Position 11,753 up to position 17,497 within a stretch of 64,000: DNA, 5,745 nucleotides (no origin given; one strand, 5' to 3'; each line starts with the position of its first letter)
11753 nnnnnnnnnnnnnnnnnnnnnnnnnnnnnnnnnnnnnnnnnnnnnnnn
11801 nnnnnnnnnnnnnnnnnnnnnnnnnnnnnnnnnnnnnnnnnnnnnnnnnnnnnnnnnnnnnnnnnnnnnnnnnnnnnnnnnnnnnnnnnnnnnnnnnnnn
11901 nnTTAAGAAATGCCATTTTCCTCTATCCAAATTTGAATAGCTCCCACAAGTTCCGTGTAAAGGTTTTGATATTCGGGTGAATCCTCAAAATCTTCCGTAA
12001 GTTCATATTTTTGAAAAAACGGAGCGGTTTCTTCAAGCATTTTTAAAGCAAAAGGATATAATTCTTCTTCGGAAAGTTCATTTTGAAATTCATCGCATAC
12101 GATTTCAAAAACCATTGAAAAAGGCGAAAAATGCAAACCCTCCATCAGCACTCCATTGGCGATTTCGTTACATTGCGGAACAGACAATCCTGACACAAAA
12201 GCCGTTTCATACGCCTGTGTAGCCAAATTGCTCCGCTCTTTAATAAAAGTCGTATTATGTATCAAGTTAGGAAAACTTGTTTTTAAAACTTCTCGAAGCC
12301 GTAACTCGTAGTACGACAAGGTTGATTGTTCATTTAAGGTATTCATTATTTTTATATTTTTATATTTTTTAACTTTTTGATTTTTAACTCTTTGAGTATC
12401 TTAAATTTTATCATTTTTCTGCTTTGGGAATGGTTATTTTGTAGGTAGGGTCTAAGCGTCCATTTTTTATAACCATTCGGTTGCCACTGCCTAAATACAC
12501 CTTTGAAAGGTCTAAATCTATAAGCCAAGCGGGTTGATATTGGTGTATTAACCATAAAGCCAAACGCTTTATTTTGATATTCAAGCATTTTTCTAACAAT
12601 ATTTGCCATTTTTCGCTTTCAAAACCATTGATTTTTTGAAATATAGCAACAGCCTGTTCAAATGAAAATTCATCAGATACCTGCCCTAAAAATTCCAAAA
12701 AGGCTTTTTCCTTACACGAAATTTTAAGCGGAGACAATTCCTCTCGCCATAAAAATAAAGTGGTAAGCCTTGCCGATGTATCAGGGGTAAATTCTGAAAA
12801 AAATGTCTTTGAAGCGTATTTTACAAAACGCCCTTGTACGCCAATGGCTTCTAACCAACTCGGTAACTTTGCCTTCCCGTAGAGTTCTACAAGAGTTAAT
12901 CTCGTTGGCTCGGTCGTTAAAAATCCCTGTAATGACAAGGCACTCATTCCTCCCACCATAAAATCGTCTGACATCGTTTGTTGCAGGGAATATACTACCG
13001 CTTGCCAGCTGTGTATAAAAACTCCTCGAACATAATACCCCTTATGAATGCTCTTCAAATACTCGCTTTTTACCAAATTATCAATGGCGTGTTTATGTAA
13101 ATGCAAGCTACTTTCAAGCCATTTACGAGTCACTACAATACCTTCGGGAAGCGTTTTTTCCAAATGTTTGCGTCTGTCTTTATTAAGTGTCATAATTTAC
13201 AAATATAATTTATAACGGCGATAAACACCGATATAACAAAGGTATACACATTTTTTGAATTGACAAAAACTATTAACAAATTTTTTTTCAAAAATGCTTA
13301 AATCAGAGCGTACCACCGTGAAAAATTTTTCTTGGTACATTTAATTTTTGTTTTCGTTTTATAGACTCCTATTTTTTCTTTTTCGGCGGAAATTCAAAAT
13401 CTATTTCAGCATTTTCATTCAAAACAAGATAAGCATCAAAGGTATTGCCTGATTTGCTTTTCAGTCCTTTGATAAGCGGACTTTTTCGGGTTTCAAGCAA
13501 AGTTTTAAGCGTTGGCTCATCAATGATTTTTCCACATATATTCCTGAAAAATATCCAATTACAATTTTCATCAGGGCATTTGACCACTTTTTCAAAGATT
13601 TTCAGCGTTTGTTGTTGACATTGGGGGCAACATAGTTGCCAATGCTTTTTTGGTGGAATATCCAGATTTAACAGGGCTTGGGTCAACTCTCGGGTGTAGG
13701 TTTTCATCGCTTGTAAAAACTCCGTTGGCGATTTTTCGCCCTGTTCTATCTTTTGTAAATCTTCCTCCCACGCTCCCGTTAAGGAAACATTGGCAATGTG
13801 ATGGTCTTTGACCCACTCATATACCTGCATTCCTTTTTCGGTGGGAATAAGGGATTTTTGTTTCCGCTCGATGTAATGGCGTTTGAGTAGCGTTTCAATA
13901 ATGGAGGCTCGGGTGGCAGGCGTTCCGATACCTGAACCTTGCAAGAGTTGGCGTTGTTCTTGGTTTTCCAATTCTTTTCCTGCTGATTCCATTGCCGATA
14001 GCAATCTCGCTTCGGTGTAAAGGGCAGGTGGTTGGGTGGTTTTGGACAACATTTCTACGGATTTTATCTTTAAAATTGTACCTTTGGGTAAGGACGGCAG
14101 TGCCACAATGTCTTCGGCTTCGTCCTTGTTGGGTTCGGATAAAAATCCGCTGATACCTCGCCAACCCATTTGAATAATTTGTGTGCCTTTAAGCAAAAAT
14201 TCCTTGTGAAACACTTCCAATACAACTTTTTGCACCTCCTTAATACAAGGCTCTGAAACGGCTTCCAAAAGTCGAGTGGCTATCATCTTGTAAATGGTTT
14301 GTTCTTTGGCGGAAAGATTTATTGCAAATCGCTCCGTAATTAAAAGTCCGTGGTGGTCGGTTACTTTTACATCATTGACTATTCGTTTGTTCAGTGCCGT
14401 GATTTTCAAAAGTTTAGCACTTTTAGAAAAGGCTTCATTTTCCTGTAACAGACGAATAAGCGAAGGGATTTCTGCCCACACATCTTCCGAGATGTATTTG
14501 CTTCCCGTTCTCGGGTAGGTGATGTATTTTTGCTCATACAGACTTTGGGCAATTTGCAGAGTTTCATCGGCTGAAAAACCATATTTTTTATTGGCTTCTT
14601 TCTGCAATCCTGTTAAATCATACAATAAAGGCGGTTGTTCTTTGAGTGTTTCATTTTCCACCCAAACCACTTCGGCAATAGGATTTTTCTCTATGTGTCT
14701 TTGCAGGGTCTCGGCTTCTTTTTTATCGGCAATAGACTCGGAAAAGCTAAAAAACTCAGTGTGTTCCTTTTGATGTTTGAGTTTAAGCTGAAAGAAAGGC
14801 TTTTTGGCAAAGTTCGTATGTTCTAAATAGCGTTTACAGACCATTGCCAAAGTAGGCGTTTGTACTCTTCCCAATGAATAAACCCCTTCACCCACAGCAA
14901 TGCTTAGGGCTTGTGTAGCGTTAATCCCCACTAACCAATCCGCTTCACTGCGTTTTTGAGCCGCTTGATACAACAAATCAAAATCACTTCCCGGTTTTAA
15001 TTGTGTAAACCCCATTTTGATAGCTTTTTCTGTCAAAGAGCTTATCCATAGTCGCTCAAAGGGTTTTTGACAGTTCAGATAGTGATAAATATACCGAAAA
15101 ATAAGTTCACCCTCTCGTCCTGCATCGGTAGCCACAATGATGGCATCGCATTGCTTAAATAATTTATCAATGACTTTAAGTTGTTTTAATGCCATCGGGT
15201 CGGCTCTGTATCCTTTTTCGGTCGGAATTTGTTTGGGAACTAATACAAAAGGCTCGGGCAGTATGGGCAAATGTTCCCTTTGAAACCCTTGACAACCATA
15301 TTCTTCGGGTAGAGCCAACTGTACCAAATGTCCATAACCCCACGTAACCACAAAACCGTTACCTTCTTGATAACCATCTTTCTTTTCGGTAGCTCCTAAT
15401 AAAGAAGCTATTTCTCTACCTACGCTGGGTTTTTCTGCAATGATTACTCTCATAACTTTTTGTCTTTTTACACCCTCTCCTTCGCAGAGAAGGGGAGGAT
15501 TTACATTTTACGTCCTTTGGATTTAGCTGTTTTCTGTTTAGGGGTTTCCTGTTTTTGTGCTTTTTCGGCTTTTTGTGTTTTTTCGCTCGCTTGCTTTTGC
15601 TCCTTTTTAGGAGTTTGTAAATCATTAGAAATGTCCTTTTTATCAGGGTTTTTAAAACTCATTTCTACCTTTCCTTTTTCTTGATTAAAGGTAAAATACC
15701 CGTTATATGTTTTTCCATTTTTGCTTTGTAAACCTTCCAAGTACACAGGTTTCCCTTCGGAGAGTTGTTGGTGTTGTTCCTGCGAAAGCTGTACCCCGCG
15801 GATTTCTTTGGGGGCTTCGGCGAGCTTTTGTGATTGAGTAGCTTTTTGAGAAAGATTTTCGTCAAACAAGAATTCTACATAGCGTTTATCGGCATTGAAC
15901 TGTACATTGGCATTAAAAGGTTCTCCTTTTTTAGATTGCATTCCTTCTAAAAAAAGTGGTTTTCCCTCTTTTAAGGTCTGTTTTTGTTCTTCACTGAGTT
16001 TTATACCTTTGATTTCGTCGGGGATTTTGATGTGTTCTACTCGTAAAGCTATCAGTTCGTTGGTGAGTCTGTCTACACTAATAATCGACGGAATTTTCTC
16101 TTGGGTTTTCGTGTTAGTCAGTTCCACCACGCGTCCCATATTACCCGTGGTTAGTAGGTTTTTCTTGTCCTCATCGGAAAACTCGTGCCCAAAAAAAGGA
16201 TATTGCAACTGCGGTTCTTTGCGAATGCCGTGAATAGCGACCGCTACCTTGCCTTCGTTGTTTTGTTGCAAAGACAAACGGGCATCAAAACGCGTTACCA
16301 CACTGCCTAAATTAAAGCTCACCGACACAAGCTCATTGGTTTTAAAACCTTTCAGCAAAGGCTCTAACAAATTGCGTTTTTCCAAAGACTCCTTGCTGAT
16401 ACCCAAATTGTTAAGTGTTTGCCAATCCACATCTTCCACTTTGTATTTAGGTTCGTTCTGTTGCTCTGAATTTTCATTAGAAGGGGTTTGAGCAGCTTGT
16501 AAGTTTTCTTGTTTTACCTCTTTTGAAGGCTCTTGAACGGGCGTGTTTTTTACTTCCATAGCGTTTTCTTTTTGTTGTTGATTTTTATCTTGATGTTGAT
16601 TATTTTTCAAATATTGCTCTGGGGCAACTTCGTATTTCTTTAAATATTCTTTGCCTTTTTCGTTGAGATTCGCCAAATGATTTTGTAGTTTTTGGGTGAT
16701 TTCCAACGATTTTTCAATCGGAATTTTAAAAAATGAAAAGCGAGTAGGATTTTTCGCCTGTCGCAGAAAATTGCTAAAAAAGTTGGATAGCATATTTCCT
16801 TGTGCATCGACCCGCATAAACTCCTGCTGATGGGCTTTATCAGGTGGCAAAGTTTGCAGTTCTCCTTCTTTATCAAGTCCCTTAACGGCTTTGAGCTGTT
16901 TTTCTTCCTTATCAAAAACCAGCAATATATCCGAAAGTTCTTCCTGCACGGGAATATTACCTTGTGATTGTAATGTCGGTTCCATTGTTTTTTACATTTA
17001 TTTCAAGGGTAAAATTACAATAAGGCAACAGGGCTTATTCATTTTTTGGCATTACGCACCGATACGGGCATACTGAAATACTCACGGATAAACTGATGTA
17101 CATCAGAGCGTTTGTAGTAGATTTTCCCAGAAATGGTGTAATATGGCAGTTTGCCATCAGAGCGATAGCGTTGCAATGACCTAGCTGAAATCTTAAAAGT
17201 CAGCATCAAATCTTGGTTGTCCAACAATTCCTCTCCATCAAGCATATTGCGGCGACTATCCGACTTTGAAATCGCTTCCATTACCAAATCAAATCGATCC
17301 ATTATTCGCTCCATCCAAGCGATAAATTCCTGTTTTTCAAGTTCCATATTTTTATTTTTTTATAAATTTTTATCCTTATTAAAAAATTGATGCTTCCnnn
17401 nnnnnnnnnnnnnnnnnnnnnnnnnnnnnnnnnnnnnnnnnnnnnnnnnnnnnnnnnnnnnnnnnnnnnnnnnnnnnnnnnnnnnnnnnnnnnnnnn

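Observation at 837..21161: T6SSiii locus directly abutting an ICE backbone: possible mobile (or domesticated) T6SS in a Flavobacteriaceae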

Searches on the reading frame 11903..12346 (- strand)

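Call 3: search_protein_families(library=pfam, proteins=[window:11903-12346:-], max_evalue=0.01)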
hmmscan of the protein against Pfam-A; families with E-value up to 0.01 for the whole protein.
window:11903-12346:- (147 aa): 1 family
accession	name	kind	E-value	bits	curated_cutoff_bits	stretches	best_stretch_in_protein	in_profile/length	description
PF08989.15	DUF1896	-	3.8e-53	179.9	25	1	6-146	2-142/142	Domain of unknown function (DUF1896)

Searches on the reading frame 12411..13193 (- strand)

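Call 3: search_protein_families(library=pfam, proteins=[window:12411-13193:-], max_evalue=0.01)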
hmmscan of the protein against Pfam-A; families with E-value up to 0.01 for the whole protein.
window:12411-13193:- (260 aa): 2 families
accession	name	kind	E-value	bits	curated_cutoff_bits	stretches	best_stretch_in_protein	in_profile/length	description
PF11459.13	AbiEi_3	-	6.3e-26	91.3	26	1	104-256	6-157/157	Transcriptional regulator, AbiEi antitoxin, Type IV TA system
PF17194.10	AbiEi_3_N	-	1.3e-12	48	26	1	9-91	6-87/93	Transcriptional regulator, AbiEi antitoxin N-terminal domain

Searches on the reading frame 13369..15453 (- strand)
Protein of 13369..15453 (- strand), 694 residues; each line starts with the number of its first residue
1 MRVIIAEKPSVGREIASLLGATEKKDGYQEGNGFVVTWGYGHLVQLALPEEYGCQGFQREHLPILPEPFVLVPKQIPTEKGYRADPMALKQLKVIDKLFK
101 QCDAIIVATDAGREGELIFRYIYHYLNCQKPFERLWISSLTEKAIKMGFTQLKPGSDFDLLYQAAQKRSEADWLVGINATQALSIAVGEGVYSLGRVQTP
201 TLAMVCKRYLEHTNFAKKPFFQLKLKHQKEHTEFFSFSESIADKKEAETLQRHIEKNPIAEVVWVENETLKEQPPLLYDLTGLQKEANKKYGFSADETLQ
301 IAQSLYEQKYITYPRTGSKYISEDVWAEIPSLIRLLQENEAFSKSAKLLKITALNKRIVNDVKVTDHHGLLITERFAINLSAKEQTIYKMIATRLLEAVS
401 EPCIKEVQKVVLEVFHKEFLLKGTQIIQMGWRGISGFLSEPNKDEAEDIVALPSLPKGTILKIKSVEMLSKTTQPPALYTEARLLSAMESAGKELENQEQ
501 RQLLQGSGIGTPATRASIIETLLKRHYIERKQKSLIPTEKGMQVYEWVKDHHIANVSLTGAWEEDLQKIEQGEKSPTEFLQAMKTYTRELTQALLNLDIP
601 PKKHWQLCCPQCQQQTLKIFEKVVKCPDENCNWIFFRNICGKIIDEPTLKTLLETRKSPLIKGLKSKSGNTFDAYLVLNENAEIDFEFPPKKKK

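Call 4: search_protein_families(library=pfam, proteins=[window:13369-15453:-], max_evalue=0.01)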
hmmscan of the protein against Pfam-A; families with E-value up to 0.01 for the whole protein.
window:13369-15453:- (694 aa): 3 families
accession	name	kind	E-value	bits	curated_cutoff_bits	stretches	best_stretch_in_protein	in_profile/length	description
PF01131.25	Topoisom_bac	-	7.6e-121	404.4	35.1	1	159-581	4-411/411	DNA topoisomerase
PF13342.12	Toprim_Crpt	-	6.3e-20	71.4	32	1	630-689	1-60/60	C-terminal repeat of topoisomerase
PF01751.28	Toprim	-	7.2e-12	45.8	23.1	1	3-139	2-95/96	Toprim domain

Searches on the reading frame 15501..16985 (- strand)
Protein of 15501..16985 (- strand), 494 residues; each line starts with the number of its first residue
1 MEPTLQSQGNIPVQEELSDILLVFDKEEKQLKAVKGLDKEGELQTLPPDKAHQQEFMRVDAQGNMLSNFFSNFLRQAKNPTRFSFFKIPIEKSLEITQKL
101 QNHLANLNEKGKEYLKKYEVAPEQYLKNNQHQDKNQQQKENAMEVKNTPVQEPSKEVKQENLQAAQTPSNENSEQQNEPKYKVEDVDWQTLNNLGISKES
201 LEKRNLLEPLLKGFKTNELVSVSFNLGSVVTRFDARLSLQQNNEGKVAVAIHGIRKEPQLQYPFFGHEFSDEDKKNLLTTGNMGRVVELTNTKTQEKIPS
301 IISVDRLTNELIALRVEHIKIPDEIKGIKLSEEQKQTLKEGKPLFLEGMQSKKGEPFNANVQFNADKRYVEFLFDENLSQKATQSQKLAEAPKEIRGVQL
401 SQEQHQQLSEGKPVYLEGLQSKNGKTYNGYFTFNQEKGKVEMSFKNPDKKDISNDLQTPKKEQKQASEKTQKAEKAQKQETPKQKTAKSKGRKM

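Call 4: search_protein_families(library=pfam, proteins=[window:15501-16985:-], max_evalue=0.01)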
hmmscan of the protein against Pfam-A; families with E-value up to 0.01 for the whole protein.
window:15501-16985:- (494 aa): 3 families
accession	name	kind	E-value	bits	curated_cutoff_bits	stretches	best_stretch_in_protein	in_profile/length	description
PF13101.12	DUF3945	-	1.5e-36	124.3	21.9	2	305-354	1-50/50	Protein of unknown function (DUF3945)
PF13351.11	DUF4099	-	4.7e-30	104.1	22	1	181-263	1-82/82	Protein of unknown function (DUF4099)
PF13342.12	Toprim_Crpt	-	1.9e-15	57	32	2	320-375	5-60/60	C-terminal repeat of topoisomerase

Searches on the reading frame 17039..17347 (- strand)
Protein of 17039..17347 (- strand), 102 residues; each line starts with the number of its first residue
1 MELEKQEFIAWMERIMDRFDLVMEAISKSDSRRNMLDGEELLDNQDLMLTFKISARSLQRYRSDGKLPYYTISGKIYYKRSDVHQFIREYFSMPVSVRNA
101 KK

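Call 4: search_protein_families(library=pfam, proteins=[window:17039-17347:-], max_evalue=0.01)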
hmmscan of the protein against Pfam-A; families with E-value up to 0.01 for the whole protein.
window:17039-17347:- (102 aa): 1 family
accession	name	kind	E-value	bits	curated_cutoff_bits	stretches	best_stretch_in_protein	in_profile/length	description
PF12728.13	HTH_17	-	9.9e-10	39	27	1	41-89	1-49/51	Helix-turn-helix domain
